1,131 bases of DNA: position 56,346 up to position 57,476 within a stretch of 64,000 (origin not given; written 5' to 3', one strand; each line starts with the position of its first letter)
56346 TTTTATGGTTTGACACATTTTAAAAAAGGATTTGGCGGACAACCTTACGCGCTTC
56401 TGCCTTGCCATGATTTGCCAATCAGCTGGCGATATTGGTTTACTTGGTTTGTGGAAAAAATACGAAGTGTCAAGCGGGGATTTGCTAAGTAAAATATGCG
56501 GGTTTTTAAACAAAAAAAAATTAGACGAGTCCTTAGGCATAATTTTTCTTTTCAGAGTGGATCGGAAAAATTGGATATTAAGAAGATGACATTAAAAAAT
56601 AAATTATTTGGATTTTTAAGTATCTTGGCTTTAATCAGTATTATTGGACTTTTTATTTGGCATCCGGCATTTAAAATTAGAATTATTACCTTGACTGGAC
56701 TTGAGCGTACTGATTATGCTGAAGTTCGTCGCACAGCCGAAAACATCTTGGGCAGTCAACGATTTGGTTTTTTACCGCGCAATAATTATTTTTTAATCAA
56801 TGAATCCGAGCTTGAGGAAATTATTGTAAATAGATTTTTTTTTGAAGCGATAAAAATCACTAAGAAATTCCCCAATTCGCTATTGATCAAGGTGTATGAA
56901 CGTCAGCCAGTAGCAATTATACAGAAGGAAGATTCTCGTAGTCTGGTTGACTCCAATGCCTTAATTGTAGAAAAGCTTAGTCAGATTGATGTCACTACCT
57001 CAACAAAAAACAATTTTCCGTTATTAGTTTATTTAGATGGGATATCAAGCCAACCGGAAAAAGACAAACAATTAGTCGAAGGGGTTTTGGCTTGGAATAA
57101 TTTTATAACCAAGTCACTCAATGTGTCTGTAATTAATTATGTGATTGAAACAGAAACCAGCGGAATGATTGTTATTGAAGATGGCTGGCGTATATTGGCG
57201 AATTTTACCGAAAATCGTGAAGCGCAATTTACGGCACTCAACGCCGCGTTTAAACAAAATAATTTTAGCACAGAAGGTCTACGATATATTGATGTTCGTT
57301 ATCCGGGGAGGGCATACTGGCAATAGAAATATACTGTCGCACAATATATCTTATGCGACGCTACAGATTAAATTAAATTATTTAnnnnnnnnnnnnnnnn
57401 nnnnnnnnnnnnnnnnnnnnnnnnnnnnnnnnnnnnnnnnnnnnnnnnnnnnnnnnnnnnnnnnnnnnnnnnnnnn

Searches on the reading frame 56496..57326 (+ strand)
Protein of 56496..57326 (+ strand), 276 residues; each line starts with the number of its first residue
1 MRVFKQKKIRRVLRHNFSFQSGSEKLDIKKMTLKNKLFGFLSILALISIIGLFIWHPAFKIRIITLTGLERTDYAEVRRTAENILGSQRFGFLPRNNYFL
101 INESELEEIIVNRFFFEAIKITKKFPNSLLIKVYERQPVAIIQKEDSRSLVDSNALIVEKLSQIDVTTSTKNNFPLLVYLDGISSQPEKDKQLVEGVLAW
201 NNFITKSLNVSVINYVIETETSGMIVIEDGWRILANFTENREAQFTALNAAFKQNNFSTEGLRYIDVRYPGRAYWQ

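Call 7: search_protein_families(library=pfam, proteins=[window:56496-57326:+], max_evalue=0.01)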
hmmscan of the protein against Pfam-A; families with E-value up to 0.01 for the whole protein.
window:56496-57326:+ (276 aa): 1 family
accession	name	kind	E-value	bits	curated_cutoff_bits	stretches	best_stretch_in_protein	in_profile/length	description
PF08478.15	POTRA_1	-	0.0001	22.9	23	1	59-136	1-69/69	POTRA domain, FtsQ-type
